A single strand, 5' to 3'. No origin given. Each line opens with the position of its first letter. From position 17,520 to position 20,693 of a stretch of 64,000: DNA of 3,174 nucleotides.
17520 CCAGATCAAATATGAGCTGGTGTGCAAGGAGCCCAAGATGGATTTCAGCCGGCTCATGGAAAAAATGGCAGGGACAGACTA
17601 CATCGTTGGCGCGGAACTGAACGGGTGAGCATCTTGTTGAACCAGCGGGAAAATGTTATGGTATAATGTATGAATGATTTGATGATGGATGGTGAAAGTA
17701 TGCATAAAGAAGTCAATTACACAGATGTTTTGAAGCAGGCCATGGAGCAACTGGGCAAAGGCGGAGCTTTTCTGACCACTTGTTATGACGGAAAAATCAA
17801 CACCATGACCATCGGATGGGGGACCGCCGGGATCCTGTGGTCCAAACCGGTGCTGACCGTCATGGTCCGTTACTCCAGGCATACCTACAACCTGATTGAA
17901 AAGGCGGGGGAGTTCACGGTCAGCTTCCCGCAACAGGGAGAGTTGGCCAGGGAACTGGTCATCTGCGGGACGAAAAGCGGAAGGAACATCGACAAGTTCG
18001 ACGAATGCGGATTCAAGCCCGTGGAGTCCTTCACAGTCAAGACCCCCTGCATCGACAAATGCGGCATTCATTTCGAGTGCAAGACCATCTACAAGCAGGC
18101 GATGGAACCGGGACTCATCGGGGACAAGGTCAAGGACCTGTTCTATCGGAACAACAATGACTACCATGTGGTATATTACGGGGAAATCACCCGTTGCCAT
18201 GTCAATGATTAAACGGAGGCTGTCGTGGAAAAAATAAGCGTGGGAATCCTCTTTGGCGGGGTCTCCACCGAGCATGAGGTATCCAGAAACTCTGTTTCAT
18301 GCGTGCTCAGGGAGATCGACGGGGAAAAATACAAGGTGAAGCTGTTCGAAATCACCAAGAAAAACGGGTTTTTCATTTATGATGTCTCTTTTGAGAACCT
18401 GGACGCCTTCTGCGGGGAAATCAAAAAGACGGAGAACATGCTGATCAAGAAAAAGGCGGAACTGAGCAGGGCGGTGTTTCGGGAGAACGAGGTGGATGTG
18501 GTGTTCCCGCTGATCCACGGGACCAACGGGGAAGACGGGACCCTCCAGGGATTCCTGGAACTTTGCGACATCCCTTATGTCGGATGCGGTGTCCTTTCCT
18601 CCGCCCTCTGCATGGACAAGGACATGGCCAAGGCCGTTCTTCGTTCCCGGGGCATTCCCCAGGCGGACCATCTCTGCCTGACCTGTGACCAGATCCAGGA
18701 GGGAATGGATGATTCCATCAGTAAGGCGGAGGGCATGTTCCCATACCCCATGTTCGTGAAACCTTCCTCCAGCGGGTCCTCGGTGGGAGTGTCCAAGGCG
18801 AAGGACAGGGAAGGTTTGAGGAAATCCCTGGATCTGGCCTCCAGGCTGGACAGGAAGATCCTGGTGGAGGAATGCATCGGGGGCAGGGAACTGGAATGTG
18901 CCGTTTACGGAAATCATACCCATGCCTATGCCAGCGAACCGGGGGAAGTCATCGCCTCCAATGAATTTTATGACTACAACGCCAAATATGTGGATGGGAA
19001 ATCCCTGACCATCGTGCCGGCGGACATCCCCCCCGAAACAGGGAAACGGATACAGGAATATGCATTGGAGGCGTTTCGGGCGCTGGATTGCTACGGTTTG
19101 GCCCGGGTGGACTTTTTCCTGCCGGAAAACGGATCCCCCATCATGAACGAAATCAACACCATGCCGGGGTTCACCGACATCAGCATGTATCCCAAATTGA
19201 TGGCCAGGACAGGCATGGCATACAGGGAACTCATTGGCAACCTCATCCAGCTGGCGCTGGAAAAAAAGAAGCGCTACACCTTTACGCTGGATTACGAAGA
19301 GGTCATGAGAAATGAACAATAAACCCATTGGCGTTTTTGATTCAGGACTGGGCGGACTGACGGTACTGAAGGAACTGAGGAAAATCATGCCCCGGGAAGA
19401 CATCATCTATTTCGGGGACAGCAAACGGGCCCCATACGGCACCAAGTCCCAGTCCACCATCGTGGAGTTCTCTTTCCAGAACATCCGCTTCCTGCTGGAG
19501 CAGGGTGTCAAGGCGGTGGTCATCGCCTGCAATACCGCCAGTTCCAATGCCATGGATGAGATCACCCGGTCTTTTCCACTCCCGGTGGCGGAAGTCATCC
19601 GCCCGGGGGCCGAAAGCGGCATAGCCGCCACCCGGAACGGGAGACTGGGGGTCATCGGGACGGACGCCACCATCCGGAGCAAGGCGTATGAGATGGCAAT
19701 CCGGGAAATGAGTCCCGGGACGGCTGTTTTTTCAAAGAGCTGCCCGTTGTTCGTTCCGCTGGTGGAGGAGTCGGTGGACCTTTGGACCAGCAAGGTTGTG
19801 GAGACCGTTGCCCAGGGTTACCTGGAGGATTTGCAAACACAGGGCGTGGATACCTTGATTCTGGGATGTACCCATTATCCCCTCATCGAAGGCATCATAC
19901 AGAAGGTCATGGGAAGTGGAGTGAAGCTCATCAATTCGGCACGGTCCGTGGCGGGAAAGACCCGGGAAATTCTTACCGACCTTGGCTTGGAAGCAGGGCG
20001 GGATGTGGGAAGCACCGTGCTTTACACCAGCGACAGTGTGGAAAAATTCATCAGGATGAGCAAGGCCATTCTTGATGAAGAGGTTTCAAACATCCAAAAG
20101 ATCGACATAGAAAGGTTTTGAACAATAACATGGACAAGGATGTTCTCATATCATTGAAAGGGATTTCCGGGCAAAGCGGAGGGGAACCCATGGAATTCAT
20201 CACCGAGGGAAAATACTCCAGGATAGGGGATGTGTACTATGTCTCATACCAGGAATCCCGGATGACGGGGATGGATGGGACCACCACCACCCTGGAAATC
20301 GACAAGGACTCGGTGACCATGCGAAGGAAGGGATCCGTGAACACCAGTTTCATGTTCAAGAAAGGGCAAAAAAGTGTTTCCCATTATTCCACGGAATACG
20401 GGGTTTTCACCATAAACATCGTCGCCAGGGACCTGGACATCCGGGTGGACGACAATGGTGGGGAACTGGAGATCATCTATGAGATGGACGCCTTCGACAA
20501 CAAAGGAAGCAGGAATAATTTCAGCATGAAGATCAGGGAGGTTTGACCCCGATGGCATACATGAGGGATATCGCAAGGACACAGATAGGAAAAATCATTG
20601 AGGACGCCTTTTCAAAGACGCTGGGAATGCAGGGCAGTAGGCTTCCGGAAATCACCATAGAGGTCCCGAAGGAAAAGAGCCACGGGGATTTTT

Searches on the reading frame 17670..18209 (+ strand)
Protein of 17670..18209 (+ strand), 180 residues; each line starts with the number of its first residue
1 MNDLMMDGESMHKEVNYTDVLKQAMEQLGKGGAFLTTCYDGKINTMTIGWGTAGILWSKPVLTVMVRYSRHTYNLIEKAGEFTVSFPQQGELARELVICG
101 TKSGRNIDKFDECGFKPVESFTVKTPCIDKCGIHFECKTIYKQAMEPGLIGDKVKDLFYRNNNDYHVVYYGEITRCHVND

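Call 86: search_protein_families(library=pfam, proteins=[window:17670-18209:+], max_evalue=0.00001)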
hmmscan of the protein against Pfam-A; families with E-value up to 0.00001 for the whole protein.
window:17670-18209:+ (180 aa): 1 family
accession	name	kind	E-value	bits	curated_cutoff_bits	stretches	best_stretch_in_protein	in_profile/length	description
PF01613.24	Flavin_Reduct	-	2.3e-17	64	27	1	25-179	1-134/153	Flavin reductase like domain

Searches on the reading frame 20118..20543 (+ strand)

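Call 86: search_protein_families(library=pfam, proteins=[window:20118-20543:+], max_evalue=0.00001)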
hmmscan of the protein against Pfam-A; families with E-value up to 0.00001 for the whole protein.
window:20118-20543:+ (142 aa): 1 family
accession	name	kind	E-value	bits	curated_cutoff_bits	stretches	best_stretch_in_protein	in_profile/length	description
PF09148.16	DUF1934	-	2.9e-33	115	22.5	1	12-136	2-127/128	Domain of unknown function (DUF1934)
